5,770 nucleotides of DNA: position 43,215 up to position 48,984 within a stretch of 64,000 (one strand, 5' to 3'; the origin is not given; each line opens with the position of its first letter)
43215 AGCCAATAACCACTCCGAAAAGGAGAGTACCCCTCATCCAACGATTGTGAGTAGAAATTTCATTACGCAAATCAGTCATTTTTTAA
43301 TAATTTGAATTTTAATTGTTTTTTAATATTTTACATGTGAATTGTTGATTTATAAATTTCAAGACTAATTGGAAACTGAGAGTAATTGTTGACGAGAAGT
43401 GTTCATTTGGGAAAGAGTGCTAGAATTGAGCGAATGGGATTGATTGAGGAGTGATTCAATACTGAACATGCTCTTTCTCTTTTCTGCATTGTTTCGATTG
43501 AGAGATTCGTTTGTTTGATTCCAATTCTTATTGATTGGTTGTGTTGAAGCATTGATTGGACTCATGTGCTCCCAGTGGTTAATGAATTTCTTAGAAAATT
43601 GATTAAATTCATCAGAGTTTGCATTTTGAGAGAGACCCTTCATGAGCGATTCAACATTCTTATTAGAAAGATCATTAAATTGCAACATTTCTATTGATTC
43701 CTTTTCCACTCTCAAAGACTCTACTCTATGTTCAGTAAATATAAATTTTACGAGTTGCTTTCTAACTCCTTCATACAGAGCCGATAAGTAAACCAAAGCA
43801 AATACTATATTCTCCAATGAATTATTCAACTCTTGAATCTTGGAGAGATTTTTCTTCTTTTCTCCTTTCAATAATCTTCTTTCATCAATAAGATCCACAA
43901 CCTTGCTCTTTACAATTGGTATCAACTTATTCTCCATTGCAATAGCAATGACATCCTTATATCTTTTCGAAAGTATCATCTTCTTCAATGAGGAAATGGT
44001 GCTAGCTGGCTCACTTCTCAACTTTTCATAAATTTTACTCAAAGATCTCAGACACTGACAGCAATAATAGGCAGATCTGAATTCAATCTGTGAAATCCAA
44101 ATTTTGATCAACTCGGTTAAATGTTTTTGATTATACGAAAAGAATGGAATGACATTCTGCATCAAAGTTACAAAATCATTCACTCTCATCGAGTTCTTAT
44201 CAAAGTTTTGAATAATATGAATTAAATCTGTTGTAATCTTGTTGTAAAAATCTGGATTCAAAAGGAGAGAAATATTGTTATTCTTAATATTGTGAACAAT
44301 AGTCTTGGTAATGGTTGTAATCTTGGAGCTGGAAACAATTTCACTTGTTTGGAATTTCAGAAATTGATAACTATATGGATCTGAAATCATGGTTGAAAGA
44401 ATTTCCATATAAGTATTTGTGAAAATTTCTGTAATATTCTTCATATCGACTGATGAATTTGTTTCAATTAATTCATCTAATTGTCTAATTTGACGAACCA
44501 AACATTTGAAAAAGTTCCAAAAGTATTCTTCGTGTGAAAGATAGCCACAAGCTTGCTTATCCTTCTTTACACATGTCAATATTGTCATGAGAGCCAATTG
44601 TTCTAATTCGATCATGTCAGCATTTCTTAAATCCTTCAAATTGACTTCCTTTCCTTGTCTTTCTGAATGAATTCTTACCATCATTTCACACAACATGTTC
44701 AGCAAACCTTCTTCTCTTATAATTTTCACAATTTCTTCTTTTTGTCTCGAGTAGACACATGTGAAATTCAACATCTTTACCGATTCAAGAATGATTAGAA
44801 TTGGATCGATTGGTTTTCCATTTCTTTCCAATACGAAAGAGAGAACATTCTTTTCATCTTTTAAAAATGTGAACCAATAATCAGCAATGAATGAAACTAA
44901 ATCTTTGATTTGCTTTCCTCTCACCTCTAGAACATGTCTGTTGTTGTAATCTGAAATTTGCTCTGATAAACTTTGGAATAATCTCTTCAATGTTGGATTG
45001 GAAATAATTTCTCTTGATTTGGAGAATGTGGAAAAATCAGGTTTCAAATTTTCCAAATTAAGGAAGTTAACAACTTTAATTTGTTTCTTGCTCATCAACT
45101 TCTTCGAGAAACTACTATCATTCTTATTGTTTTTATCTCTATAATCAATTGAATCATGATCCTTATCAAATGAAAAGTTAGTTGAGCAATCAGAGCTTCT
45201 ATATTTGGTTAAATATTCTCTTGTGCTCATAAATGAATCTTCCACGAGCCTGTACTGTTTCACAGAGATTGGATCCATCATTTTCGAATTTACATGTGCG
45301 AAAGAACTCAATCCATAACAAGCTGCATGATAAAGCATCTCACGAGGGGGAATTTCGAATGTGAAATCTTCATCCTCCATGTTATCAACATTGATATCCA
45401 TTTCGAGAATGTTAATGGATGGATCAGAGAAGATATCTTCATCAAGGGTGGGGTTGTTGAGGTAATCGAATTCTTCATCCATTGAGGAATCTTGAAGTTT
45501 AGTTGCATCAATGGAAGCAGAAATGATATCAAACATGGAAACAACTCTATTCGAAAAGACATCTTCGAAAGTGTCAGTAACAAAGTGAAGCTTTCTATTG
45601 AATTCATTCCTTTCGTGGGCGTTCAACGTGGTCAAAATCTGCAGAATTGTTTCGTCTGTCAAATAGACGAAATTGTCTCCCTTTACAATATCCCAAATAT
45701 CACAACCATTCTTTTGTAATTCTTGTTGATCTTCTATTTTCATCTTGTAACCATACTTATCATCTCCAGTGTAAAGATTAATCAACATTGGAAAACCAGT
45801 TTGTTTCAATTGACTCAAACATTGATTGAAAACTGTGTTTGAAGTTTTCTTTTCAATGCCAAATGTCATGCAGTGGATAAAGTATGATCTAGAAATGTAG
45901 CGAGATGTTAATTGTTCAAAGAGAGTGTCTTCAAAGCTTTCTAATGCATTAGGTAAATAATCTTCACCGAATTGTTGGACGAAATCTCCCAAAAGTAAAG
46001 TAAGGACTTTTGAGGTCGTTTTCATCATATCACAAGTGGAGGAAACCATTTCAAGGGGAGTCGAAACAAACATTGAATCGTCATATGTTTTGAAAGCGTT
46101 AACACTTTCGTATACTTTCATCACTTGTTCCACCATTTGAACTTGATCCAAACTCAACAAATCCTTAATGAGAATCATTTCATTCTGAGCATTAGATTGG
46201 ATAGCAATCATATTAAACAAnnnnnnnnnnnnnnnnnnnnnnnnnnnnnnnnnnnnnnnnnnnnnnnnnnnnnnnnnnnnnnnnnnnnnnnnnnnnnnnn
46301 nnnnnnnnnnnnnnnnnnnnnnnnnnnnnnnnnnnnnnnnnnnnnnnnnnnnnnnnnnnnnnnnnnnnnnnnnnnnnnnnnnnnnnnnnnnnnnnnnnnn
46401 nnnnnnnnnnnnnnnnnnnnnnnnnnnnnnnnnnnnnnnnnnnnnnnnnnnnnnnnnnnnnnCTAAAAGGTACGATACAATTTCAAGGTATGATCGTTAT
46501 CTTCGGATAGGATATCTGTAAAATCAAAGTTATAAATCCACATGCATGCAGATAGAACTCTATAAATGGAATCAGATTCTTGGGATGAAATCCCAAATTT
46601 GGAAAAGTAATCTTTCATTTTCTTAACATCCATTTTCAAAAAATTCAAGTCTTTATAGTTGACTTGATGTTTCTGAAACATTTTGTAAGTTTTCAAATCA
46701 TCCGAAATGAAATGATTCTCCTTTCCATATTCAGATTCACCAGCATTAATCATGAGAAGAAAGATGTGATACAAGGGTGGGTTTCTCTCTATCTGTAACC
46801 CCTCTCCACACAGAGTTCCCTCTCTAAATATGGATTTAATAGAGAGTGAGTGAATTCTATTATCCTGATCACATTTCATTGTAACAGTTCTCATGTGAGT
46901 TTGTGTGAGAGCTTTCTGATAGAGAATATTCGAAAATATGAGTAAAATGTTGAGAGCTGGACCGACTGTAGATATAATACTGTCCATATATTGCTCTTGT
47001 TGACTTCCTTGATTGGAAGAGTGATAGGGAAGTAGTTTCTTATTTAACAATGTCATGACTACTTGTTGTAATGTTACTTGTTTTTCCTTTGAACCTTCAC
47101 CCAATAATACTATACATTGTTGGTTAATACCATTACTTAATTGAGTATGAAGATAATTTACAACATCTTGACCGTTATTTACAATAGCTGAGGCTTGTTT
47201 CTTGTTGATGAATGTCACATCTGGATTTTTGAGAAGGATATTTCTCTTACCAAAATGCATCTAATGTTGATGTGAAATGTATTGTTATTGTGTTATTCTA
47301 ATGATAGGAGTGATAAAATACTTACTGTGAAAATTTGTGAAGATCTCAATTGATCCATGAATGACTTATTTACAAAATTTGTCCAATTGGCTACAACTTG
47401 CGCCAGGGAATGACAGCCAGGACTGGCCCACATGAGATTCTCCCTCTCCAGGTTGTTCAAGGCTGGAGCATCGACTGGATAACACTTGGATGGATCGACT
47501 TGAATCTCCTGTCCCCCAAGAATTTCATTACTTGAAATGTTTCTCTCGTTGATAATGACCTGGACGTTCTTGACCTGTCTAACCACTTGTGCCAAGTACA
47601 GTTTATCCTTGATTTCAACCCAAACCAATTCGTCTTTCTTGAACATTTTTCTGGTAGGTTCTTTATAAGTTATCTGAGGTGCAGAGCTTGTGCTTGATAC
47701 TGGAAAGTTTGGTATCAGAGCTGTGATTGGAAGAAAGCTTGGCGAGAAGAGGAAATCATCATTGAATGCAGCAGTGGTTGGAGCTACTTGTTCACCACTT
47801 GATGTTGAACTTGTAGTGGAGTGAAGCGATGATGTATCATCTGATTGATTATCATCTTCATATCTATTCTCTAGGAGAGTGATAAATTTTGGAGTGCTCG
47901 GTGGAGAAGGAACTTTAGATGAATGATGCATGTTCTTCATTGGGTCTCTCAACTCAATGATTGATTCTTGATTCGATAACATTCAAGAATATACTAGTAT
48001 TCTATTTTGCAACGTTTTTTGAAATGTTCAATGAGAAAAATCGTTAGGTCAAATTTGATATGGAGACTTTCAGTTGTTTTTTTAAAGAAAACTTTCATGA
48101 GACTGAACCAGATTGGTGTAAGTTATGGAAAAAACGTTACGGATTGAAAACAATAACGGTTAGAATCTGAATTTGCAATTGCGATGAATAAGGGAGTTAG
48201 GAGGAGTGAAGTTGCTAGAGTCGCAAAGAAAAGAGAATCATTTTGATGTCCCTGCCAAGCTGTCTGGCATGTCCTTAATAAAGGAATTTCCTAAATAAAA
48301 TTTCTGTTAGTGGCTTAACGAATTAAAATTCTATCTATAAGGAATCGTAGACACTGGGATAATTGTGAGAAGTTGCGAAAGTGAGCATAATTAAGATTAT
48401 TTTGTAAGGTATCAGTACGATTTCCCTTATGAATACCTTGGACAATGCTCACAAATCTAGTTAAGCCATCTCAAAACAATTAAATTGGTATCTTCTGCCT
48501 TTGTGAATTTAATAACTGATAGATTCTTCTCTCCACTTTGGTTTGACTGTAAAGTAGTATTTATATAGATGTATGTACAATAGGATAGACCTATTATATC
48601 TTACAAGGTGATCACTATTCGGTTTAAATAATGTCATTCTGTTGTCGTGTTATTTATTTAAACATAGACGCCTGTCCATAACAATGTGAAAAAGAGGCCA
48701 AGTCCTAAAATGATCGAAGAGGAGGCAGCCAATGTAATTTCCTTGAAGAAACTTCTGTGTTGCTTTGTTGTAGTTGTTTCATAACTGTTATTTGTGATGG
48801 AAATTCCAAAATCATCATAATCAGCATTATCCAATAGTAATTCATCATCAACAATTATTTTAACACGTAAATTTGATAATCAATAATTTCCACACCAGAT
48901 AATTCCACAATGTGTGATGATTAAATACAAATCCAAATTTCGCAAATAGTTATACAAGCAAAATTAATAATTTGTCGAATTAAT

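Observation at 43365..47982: Myosin-like protein with a degenerate ATPase (predicted pseudo-motor)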

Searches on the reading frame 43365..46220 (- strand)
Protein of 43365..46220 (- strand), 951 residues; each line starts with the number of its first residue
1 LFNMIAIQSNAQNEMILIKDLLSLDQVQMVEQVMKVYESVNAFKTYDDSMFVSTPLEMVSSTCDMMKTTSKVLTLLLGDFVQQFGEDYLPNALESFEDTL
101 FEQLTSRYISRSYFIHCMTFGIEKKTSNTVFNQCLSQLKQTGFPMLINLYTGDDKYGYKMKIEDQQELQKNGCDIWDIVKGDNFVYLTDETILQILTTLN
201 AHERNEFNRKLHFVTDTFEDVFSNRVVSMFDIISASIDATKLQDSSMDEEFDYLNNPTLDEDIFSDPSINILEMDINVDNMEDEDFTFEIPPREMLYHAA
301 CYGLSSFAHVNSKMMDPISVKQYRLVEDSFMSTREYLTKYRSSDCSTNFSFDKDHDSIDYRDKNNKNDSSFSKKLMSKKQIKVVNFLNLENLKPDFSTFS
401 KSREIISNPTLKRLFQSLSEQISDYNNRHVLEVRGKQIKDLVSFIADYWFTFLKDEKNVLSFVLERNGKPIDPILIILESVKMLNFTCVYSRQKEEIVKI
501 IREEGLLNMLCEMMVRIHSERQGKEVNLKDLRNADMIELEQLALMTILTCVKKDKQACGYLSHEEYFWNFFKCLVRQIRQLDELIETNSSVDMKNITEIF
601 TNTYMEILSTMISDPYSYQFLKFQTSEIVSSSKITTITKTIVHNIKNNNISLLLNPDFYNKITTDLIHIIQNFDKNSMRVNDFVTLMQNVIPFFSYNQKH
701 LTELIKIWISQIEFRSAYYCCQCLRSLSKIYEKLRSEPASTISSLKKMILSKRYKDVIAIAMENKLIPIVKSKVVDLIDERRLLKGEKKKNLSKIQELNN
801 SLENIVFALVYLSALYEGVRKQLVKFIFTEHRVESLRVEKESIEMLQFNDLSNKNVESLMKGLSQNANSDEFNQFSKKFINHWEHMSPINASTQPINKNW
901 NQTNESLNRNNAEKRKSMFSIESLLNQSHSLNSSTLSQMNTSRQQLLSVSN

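Call 3: search_protein_families(library=pfam, proteins=[window:43365-46220:-], max_evalue=1)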
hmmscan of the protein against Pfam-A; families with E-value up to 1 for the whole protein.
window:43365-46220:- (951 aa): 3 families
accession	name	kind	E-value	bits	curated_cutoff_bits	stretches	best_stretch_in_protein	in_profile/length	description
PF10171.14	Tim29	-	0.016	15.1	25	1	442-578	11-146/169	Translocase of the Inner Mitochondrial membrane 29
PF05598.16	DUF772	-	0.17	12.3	23.1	1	386-416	41-72/74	Transposase domain (DUF772)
PF22053.2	DUF6938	-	0.85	9.6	27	1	634-724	54-141/236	Domain of unknown function (DUF6938)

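Call 45: find_encoding_contigs(protein=window:43365-46211:-, flank=4000, max_places=6)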
Protein window:43365-46211:- (948 aa): no gene with exactly this product is on record in the collection.

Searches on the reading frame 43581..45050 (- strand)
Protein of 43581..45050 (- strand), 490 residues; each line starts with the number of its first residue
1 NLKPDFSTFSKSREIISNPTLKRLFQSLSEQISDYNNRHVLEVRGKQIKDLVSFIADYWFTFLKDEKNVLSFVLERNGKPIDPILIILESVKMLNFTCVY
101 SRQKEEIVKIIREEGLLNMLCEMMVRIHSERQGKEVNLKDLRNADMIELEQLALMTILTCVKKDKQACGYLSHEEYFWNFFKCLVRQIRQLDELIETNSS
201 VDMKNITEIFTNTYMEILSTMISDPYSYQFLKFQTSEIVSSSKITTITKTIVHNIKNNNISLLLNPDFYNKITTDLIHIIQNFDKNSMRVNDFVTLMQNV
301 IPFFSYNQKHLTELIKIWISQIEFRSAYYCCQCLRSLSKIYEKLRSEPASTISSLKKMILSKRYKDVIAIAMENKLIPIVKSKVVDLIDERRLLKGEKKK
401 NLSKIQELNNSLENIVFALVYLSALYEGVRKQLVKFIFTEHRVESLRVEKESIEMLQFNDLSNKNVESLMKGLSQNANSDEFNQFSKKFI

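Call 59: search_solved_structures(query=A6, max_evalue=1)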
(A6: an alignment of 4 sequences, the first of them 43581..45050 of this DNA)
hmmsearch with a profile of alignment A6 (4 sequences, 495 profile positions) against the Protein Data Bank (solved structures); distinct sequences matched with E-value up to 1: 0.

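Call 65: predict_structure(alignment_id=A6)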
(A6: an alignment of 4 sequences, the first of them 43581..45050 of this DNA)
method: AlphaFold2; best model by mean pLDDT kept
length: 490 residues; sequences in the alignment: 4
mean_pLDDT: 77.2   pTM: 0.50
mean pLDDT of the five models: 77.2, 71.7, 71.0, 69.8, 60.8
residues with pLDDT >= 90: 65; 70-90: 301; 50-70: 84; < 50: 40
segments of 3 or more residues with pLDDT < 50: 132-140, 236-240, 348-361, 444-453
pLDDT, mean of each block of 10 residues (from residue 1): 80 80 87 76 81 84 66 56 81 88 89 90 79 43 77 92 88 84 87 79 86 93 82 55 59 57 67 84 73 82 77 90 89 89 63 44 70 90 89 76 85 90 86 80 46 63 82 61 84
secondary structure, 60 per line:
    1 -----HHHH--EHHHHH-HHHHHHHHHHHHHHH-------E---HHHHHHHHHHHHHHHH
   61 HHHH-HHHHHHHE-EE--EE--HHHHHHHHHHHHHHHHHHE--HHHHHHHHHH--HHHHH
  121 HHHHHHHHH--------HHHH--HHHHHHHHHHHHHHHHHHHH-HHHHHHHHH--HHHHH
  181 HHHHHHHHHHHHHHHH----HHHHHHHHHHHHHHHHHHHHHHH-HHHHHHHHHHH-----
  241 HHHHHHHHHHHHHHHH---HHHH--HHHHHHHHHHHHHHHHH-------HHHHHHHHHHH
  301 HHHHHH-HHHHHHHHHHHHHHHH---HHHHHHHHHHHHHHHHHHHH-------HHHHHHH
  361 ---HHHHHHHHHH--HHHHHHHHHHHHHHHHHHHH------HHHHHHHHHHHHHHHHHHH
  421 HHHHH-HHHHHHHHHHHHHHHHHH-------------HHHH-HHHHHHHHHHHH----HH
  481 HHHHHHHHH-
elements in order: H6-9 H13-17 H19-33 H45-64 H66-72 H83-100 H104-113 H116-129 H138-141 H144-163 H165-173 H176-196 H201-223 H225-235 H241-256 H260-263 H266-282 H290-306 H308-323 H327-346 H354-360 H364-373 H376-395 H402-425 H427-444 H458-461 H463-474 H479-489

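Call 67: fold_search(model_id=the predicted structure, library=pdb)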
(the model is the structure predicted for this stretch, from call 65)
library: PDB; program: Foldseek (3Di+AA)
matches with E <= 10: 564; with E <= 0.001: 0
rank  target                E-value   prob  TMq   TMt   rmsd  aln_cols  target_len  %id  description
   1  6sa7_A                8.6e-03  0.96  0.18  0.18  21.2       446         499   11  DARPin-Armadillo fusion C8long83 (released 2019-11-20)
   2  8cws_A                9.0e-03  0.99  0.23  0.24  19.6       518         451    9  Accurate computational design of genetically encoded 3D protein crystals (released 2023-11-01)
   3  7uwo_A                1.0e-02  0.75  0.16  0.15  19.2       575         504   11  Structure of beta-catenin in complex with FP05874, a Helicon Polypeptide (released 2022-12-28)
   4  8y0p_A                1.3e-02  0.87  0.19  0.18  17.8       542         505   11  Beta-Catenin in complex with peptide 301 (released 2024-04-17)
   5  4yje_A                1.6e-02  1.00  0.24  0.34  17.4       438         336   13  Crystal structure of APC-ARM in complexed with Amer1-A1 (released 2016-03-09)
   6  1th1_A                2.2e-02  0.66  0.16  0.16  18.4       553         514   12  Beta-catenin in complex with a phosphorylated APC 20aa repeat fragment (released 2004-09-07)
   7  3qhe_A                2.3e-02  1.00  0.25  0.36  17.5       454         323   12  Crystal structure of the complex between the armadillo repeat domain of adenomatous polyposis coli and the tyrosine-ri (released 2011-11-02)
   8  4hnm                  2.3e-02  0.91  0.22  0.22  20.0       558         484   11  Crystal structure of human catenin-beta-like 1 56 kDa fragment (released 2013-07-31)
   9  8cwy_A                2.4e-02  0.97  0.24  0.26  20.6       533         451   10  Accurate computational design of genetically encoded 3D protein crystals (released 2023-11-01)
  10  7uzj_P                2.4e-02  0.85  0.18  0.20  18.5       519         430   11  Rat Kidney V1 complex with SidK and NCOA7B, State 1 (released 2023-11-22)
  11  8eia_A                2.4e-02  0.66  0.16  0.16  18.7       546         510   10  Crystal structure of beta-catenin and the MDM2 p53-binding domain in complex with H333, a Helicon Polypeptide (released 2023-10-25)
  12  7sqc_N3               2.5e-02  0.89  0.20  0.19  19.2       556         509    8  Ciliary C1 central pair apparatus isolated from Chlamydomonas reinhardtii (released 2022-04-13)
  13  5iz9_A                2.6e-02  0.99  0.24  0.34  17.1       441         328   14  Protein-protein interaction (released 2017-07-05)
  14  3fex_A                2.7e-02  0.54  0.14  0.11  27.7       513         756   13  Crystal structure of the CBC-importin alpha complex. (released 2009-08-11)
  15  7rdr_A                2.9e-02  0.87  0.19  0.19  18.1       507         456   11  Circular tandem repeat protein with novel repeat topology and enhanced subunit contact surfaces (released 2021-09-01)
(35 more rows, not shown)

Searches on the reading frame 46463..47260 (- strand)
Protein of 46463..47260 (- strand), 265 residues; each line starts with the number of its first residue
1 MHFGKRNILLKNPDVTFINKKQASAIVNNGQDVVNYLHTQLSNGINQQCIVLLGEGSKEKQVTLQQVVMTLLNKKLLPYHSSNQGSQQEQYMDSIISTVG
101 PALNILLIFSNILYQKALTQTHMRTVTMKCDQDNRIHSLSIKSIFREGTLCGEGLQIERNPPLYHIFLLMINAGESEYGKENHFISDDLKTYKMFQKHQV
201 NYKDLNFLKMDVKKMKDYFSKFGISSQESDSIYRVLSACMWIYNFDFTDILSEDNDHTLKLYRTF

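Call 3: search_protein_families(library=pfam, proteins=[window:46463-47260:-], max_evalue=1)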
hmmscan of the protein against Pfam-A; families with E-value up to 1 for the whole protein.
window:46463-47260:- (265 aa): 1 family
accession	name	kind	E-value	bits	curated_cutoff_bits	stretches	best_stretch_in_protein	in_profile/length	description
PF00063.27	Myosin_head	-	1.4e-05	24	33.3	1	74-253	103-278/679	Myosin head (motor domain)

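Call 44: find_encoding_contigs(protein=window:46463-47260:-, flank=4000, max_places=6)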
Protein window:46463-47260:- (265 aa): no gene with exactly this product is on record in the collection.

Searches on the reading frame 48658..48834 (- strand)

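Call 75: search_protein_families(library=pfam, proteins=[window:48658-48834:-], max_evalue=0.01)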
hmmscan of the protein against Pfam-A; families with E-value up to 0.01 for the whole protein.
window:48658-48834:- (58 aa): 1 family
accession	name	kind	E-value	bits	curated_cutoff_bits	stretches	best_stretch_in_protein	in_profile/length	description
PF05251.17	Ost5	-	1.3e-12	48.2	27.4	1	17-58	32-73/73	Oligosaccharyltransferase subunit 5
